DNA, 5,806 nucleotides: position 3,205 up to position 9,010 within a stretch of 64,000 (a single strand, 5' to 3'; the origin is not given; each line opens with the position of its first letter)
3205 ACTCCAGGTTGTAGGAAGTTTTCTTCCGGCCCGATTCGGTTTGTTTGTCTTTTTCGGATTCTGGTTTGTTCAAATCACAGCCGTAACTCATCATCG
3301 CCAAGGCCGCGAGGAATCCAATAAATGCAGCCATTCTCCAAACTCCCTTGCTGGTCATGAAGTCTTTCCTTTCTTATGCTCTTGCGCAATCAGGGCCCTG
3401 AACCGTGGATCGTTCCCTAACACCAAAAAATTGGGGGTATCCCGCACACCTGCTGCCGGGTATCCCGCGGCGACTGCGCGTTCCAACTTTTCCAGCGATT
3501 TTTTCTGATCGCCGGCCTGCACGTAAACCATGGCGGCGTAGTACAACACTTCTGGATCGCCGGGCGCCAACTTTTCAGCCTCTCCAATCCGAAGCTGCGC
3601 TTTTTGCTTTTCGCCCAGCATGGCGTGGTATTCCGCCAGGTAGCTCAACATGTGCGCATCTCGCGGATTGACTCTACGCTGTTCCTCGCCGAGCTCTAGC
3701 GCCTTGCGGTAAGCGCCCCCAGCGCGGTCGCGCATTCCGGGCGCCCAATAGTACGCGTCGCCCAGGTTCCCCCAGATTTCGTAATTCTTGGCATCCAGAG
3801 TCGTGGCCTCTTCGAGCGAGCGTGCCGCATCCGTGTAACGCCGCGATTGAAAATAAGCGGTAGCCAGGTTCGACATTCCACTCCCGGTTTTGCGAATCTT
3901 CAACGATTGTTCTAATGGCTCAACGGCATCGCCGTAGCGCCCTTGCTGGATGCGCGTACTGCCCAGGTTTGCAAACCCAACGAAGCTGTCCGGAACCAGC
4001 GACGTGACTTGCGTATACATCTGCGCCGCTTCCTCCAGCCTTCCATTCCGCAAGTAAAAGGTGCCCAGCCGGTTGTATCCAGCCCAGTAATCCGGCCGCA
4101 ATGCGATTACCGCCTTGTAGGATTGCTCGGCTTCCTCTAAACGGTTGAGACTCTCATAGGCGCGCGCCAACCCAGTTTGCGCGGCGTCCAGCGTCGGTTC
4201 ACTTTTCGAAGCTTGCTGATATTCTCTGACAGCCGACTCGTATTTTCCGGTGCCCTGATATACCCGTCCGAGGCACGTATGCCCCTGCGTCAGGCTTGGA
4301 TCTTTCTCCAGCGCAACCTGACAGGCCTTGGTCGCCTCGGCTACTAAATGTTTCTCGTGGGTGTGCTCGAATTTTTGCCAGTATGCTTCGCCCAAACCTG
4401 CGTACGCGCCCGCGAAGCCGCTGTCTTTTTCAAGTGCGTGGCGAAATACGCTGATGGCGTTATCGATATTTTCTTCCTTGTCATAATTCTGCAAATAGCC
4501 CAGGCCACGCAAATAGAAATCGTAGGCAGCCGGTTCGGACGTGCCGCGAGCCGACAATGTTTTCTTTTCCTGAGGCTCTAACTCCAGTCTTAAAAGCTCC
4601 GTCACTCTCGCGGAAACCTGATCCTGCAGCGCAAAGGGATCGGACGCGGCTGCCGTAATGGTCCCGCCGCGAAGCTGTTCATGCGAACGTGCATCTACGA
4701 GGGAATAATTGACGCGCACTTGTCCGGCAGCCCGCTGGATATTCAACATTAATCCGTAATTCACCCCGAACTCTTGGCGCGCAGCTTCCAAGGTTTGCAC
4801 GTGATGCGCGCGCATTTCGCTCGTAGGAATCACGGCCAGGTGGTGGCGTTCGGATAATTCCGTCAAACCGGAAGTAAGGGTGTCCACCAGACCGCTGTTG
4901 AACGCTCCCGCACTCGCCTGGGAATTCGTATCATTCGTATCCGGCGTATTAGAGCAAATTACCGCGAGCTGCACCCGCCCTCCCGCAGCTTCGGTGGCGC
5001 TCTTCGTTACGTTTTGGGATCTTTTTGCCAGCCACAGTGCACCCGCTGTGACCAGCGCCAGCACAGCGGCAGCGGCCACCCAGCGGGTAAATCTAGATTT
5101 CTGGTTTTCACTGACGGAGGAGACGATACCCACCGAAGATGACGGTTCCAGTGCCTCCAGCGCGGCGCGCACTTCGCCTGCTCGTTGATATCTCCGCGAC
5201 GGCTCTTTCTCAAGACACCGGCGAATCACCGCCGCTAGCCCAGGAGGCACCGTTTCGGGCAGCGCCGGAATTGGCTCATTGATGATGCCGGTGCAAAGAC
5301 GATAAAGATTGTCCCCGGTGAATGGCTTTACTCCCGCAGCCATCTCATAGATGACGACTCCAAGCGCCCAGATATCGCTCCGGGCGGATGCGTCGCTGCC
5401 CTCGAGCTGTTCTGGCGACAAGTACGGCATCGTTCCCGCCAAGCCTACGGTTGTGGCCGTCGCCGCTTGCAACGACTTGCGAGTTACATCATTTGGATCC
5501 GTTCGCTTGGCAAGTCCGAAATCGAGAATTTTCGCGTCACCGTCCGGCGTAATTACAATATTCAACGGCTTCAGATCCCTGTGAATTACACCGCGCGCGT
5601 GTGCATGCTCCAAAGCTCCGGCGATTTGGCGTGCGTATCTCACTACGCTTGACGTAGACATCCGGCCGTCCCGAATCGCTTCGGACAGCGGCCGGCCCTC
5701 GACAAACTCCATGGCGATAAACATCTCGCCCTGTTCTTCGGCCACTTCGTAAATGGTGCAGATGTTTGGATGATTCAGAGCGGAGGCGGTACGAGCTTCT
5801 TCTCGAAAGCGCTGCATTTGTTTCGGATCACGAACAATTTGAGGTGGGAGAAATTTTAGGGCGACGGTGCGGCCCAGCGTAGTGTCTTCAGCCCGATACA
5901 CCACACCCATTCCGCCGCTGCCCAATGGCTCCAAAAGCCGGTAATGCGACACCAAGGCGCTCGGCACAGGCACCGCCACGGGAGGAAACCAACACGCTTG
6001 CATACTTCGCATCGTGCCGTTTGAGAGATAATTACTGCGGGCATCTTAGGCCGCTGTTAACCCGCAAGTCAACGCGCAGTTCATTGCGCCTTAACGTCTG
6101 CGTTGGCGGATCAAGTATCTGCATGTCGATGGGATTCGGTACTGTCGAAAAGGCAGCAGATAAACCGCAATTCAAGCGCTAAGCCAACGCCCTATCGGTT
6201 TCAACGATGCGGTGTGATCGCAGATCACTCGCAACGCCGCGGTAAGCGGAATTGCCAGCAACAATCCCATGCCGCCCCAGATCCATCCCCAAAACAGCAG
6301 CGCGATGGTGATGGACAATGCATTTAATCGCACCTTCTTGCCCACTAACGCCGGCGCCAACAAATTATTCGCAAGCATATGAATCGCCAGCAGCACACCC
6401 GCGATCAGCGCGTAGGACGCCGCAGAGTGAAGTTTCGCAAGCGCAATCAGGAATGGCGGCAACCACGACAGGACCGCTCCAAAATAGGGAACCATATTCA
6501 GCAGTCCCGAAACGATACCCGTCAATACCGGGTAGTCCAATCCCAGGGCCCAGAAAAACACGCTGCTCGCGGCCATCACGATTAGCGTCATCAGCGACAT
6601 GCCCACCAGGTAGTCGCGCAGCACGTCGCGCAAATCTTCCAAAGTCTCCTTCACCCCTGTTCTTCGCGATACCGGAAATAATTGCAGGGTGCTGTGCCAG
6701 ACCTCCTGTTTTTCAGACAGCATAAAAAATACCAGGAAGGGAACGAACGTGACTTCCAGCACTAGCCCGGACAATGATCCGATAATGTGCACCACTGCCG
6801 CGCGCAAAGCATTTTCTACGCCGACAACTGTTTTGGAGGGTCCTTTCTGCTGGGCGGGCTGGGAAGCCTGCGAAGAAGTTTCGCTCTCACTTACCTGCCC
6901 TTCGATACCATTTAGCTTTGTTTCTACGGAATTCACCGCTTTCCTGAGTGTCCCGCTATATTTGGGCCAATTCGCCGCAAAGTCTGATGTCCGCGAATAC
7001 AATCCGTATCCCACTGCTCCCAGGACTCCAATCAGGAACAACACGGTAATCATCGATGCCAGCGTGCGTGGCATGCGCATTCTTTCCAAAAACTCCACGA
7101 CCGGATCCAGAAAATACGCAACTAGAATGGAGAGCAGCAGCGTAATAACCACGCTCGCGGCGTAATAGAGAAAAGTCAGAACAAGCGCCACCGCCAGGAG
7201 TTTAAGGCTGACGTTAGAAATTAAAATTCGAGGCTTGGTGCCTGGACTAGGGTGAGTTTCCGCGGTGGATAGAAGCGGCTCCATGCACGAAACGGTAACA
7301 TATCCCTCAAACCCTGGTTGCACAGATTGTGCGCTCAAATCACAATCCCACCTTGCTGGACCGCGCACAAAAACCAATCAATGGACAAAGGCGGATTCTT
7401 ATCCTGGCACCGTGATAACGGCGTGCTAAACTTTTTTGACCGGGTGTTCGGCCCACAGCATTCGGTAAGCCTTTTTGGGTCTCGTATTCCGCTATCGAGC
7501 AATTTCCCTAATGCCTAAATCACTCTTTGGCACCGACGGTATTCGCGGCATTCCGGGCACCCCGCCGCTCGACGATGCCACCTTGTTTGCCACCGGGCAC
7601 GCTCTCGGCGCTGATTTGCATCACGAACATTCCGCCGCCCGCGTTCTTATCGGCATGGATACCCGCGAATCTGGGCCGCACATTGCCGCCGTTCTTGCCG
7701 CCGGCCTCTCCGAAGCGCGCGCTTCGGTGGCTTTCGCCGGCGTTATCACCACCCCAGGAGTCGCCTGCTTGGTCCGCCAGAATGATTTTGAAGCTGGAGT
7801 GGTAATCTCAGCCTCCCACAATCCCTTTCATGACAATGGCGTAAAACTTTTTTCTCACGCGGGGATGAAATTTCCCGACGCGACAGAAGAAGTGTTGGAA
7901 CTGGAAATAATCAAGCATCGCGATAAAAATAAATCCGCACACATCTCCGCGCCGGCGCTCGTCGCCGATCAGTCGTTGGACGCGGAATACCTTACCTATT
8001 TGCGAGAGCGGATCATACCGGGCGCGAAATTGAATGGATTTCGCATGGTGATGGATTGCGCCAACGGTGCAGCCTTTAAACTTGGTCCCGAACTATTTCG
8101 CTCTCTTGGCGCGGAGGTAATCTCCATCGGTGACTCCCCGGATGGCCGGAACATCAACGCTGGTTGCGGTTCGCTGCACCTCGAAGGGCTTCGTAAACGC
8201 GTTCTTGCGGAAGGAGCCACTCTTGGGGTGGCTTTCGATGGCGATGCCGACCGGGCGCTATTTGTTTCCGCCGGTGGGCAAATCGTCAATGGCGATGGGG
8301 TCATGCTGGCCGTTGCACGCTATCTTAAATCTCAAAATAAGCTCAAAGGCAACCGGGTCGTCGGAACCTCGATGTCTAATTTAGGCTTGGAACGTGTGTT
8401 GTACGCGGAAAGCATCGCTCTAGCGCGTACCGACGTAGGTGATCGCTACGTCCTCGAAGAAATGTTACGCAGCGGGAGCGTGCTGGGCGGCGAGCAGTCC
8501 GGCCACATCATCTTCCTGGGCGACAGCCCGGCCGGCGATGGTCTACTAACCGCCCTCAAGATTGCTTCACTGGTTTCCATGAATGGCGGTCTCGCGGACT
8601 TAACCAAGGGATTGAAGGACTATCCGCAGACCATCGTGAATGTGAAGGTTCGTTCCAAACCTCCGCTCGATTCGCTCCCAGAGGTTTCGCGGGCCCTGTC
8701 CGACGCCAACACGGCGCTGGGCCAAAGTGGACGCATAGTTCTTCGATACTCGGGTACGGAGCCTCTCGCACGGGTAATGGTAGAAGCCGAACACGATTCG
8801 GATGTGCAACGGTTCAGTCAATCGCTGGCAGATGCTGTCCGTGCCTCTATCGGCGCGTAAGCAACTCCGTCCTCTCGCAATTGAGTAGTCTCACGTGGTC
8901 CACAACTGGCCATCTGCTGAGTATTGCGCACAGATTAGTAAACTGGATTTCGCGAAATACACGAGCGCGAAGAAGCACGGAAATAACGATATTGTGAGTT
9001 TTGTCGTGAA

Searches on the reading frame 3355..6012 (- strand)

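Call 34: search_protein_families(library=pfam, proteins=[window:3355-6012:-], max_evalue=0.00001)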
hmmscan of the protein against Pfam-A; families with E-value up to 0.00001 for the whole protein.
window:3355-6012:- (885 aa): 21 families
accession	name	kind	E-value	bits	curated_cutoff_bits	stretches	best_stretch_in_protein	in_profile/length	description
PF00069.31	Pkinase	-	1.9e-52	178.7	31.7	1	24-276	1-253/263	Protein kinase domain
PF07714.23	PK_Tyr_Ser-Thr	-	5.1e-39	134.6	23.1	1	26-275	3-249/258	Protein tyrosine and serine/threonine kinase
PF07719.23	TPR_2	-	7.1e-28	94.8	27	0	613-642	5-34/34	Tetratricopeptide repeat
PF13414.12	TPR_11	-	3.7e-26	91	26.8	0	617-657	2-42/42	TPR repeat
PF13181.12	TPR_8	-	2.8e-24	83.6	25.7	0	614-642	6-34/34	Tetratricopeptide repeat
PF14559.12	TPR_19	-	2.9e-24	85.6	25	1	589-644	5-63/68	Tetratricopeptide repeat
PF13432.12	TPR_16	-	5.3e-24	84.7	32.7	2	614-669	2-57/65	Tetratricopeptide repeat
PF13431.12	TPR_17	-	6.6e-24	82.6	24.4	0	632-663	2-33/34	Tetratricopeptide repeat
PF00515.34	TPR_1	-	1.2e-22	79.1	27.8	0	611-642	3-34/34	Tetratricopeptide repeat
PF13176.12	TPR_7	-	3.2e-18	64.7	27.9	0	615-641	5-31/36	Tetratricopeptide repeat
PF13428.12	TPR_14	-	3.5e-18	64.7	23.5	0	610-650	2-42/44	Tetratricopeptide repeat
PF13424.12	TPR_12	-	1.5e-17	64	30.1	0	646-708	6-76/77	Tetratricopeptide repeat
PF13374.12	TPR_10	-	3.7e-12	46.3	27.5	0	713-736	5-28/42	Tetratricopeptide repeat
PF03109.22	ABC1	-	4.6e-10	39.5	22.9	1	64-175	115-221/244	ABC1 atypical kinase-like domain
PF01636.29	APH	-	3.4e-09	37.3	23.2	0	28-139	3-109/239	Phosphotransferase enzyme family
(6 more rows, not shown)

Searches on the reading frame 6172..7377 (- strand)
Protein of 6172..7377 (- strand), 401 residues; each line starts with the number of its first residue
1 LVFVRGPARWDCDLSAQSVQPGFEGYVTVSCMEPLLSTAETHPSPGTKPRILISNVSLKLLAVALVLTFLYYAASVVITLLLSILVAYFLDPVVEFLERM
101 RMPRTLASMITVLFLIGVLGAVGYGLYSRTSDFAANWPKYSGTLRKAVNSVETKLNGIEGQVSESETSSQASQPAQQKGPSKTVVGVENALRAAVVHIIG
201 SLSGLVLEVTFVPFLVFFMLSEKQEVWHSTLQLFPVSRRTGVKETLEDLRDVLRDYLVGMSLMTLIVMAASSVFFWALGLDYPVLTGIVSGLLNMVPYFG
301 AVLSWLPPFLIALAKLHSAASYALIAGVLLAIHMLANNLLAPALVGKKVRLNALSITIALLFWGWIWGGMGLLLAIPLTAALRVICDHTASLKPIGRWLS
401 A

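Call 34: search_protein_families(library=pfam, proteins=[window:6172-7377:-], max_evalue=0.00001)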
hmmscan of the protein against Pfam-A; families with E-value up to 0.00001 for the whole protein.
window:6172-7377:- (401 aa): 1 family
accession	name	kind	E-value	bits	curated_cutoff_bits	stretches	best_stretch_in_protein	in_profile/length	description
PF01594.21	AI-2E_transport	-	1.3e-59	202.5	34.3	1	60-389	4-326/327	AI-2E family transporter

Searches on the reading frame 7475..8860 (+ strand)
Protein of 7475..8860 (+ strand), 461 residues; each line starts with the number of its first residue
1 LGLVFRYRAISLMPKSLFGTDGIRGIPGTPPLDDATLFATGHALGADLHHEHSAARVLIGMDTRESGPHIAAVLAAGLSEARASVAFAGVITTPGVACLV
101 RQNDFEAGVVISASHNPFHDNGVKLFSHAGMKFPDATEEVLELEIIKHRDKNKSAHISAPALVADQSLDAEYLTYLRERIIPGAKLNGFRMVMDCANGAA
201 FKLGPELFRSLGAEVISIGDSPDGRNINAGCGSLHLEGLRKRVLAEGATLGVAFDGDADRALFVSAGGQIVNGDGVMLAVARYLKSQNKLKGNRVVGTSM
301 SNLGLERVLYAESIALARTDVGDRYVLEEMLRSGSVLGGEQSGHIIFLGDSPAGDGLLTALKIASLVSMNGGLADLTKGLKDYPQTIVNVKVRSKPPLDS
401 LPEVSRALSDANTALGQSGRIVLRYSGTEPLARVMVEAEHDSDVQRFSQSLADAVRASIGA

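Call 11: find_related_loci(query=window:7511-8857:+, collection=genome_contigs, flank=4000)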
Query window:7511-8857:+ (449 aa) in genome_contigs; peptide patterns used: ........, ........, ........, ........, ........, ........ (x = any residue, [..] = any of these).
600 stretches matched a pattern (row limit reached: there are more); 591 encode a relative of the query (tblastn E <= 1e-3); the best 80 are kept; 80 distinct loci.
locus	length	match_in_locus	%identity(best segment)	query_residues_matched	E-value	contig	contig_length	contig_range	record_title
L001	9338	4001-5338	78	1-448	0e+0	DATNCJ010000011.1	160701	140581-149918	MAG TPA_asm: Candidatus Eisenbacteria bacterium isolate SMAG_U11211 k141_1296816, whole genome shotgun sequence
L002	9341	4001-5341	77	1-449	0e+0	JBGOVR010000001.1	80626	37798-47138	MAG: Candidatus Acidiferrum sp. isolate OBJ_0618_7090110_110 k141_2490023_length_80626_cov_23.0799, whole genome shotgun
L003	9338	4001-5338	78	1-448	0e+0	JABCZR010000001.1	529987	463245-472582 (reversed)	MAG: Acidobacteria bacterium isolate Inc-BW-H-2-O_MAG38 Ga0210397_10000002, whole genome shotgun sequence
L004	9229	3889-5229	76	1-449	0e+0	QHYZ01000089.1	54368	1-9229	MAG: Acidobacteria bacterium isolate gp2 AA104 14_0929_09_30cm_scaffold_251_curated, whole genome shotgun sequence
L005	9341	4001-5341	78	1-449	0e+0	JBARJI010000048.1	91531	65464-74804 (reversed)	MAG: Candidatus Acidiferrum sp. isolate MFD06650_ilm_asm_bin17 k127_21358, whole genome shotgun sequence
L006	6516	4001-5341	78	1-449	0e+0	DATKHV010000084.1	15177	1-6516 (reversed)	MAG TPA_asm: Candidatus Cybelea sp. isolate SMAG_U14587 k141_1311743, whole genome shotgun sequence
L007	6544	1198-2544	74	1-449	0e+0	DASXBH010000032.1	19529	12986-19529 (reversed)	MAG TPA_asm: Candidatus Acidoferrum sp. isolate SMAG_U5028 k141_2246578, whole genome shotgun sequence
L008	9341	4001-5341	72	1-449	0e+0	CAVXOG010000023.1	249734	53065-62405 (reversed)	MAG: Candidatus Acidoferrales bacterium isolate MFD02134.bin.1.286 genome assembly, contig: contig_6826, whole genome sh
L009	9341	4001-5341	72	1-449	0e+0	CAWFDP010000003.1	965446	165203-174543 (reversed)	MAG: uncultured Acidobacteriota bacterium isolate MFD05513.bin.1.260 genome assembly, contig: contig_390, whole genome s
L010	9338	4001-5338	71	1-448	0e+0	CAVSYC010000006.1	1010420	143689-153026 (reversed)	MAG: uncultured Acidobacteriota bacterium isolate MFD05513.bin.1.274 genome assembly, contig: contig_3386, whole genome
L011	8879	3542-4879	74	1-448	0e+0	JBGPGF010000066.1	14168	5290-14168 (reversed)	MAG: Terriglobia bacterium isolate OBJ_0618_7090110_49 k141_3974141_length_14168_cov_19.1523, whole genome shotgun seque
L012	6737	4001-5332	67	1-448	0e+0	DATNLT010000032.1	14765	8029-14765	MAG TPA_asm: Candidatus Acidiferrales bacterium isolate SMAG_U11459 k141_350210, whole genome shotgun sequence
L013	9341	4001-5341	66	1-449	0e+0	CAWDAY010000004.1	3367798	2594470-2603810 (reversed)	MAG: uncultured Acidobacteriota bacterium isolate MFD01872.bin.2.103 genome assembly, contig: contig_90116, whole genome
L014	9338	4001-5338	67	1-448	0e+0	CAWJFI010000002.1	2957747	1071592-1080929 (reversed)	MAG: uncultured Acidobacteriota bacterium isolate MFD09222.bin.1.96 genome assembly, contig: contig_42306, whole genome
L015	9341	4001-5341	66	1-449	0e+0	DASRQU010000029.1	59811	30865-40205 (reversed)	MAG TPA_asm: Candidatus Acidiferrales bacterium isolate SMAG_U4315 k141_1933124, whole genome shotgun sequence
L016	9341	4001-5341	66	1-449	0e+0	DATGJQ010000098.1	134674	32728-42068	MAG TPA_asm: Candidatus Acidiferrales bacterium isolate SMAG_U9837 k141_914705, whole genome shotgun sequence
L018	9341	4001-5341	79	1-449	0e+0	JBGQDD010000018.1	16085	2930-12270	MAG: Candidatus Acidiferrum sp. isolate OBJ2_061818_110_24 k141_647035_length_16085_cov_156.0000, whole genome shotgun s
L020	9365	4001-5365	61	1-449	1e-175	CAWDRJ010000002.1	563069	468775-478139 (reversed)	MAG: uncultured Acidobacteriota bacterium isolate MFD04463.bin.2.22 genome assembly, contig: contig_10657, whole genome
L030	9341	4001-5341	73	1-449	0e+0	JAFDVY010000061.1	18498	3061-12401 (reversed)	MAG: Acidobacteria bacterium isolate SZAS LIN-11 LIN-562__61__length-18498, whole genome shotgun sequence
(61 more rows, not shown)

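Call 34: search_protein_families(library=pfam, proteins=[window:7475-8860:+], max_evalue=0.00001)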
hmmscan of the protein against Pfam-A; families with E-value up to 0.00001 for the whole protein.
window:7475-8860:+ (461 aa): 4 families
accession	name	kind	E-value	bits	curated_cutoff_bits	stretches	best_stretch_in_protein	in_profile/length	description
PF02878.22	PGM_PMM_I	-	2.4e-32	111.9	22.5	1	16-145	2-131/138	Phosphoglucomutase/phosphomannomutase, alpha/beta/alpha domain I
PF02880.22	PGM_PMM_III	-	4.1e-29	101.5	20.7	1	272-377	1-108/115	Phosphoglucomutase/phosphomannomutase, alpha/beta/alpha domain III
PF02879.22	PGM_PMM_II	-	2.8e-14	54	29.3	1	171-266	2-101/103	Phosphoglucomutase/phosphomannomutase, alpha/beta/alpha domain II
PF00408.26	PGM_PMM_IV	-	1.7e-13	50.8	23.1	1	388-453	2-67/68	Phosphoglucomutase/phosphomannomutase, C-terminal domain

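Call 39: search_protein_families(library=pfam, proteins=[L003:5365-6477:+, L003:6577-7278:+, L003:7275-8519:+, L001:5169-6176:+, L001:6173-7471:+, L018:5473-6486:+, L030:5733-6713:+, L020:5835-7136:+, L016:5995-7248:+, L009:5822-8707:+], max_evalue=0.001)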
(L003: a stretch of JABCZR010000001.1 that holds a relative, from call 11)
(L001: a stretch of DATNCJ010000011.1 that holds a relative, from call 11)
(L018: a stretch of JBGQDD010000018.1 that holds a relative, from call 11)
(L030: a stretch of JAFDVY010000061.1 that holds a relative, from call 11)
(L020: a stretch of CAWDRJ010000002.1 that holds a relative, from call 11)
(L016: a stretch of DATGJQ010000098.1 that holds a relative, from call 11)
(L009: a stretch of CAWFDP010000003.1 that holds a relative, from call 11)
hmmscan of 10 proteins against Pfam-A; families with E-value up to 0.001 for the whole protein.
L003:5365-6477:+ (370 aa): 1 family
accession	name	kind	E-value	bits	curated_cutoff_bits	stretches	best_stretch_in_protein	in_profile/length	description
PF14257.11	DUF4349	-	1.3e-31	110.1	27.7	1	143-347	3-210/213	Domain of unknown function (DUF4349)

L003:6577-7278:+ (233 aa): 4 families
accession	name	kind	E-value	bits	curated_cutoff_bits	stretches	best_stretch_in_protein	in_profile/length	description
PF08281.18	Sigma70_r4_2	-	2.3e-17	62.8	25.7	1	156-207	3-54/54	Sigma-70, region 4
PF04542.20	Sigma70_r2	-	1.1e-11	44.8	24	1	64-130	1-69/71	Sigma-70 region 2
PF04545.22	Sigma70_r4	-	1.2e-10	41.1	24.1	1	161-209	2-50/50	Sigma-70, region 4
PF07638.17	Sigma70_ECF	-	0.00065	20.1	21.1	0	49-209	7-181/185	ECF sigma factor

L003:7275-8519:+ (414 aa): 2 families
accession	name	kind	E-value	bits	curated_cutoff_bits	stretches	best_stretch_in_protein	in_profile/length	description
PF14257.11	DUF4349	-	7.1e-47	159.9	27.7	1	188-398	2-210/213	Domain of unknown function (DUF4349)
PF13490.11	zf-HC2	-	4.2e-08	33.6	22.2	1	13-40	8-35/35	Putative zinc-finger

L001:5169-6176:+ (335 aa): 3 families
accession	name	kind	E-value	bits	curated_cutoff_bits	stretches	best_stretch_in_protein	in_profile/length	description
PF08281.18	Sigma70_r4_2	-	7.2e-17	61.2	25.7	1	261-312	3-54/54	Sigma-70, region 4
PF04545.22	Sigma70_r4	-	2.7e-11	43.2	24.1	1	265-314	1-50/50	Sigma-70, region 4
PF04542.20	Sigma70_r2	-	7e-11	42.2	24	1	169-233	1-67/71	Sigma-70 region 2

L001:6173-7471:+ (432 aa): 2 families
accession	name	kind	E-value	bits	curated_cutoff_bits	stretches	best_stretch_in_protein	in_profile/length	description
PF14257.11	DUF4349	-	3.5e-45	154.4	27.7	1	202-415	2-213/213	Domain of unknown function (DUF4349)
PF13490.11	zf-HC2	-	0.00021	21.7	22.2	1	13-39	8-34/35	Putative zinc-finger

L018:5473-6486:+ (337 aa): 1 family
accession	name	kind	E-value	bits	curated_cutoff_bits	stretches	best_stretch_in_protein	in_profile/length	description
PF14257.11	DUF4349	-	1.3e-34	119.9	27.7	1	109-314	2-210/213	Domain of unknown function (DUF4349)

L030:5733-6713:+ (326 aa): 1 family
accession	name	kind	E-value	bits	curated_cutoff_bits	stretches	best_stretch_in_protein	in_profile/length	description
PF14257.11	DUF4349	-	1.2e-32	113.5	27.7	1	103-308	2-210/213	Domain of unknown function (DUF4349)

L020:5835-7136:+ (433 aa): 2 families
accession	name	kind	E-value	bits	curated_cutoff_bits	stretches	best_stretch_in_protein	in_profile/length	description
PF14257.11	DUF4349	-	1.3e-53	182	27.7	1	210-420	2-212/213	Domain of unknown function (DUF4349)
PF13490.11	zf-HC2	-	9.6e-08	32.4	22.2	1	19-47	7-35/35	Putative zinc-finger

L016:5995-7248:+ (417 aa): 2 families
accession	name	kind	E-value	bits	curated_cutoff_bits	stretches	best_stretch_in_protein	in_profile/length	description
PF14257.11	DUF4349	-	3.1e-49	167.7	27.7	1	187-397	2-210/213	Domain of unknown function (DUF4349)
PF13490.11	zf-HC2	-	2.8e-09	37.4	22.2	1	16-44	7-35/35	Putative zinc-finger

L009:5822-8707:+ (961 aa): 4 families
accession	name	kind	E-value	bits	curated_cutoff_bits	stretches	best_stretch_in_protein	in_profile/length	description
PF01433.26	Peptidase_M1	-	3.5e-16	59.9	27.7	1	696-871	67-218/218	Peptidase family M1 domain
PF13620.12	CarboxypepD_reg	-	1.1e-14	54.9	32.3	1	63-140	1-79/82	Carboxypeptidase regulatory-like domain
PF13715.12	CarbopepD_reg_2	-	7.1e-05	23.2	32.2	1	64-149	1-83/88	CarboxypepD_reg-like domain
PF17210.9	SdrD_B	-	0.0003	21.4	29.7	1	68-129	16-76/112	SdrD B-like domain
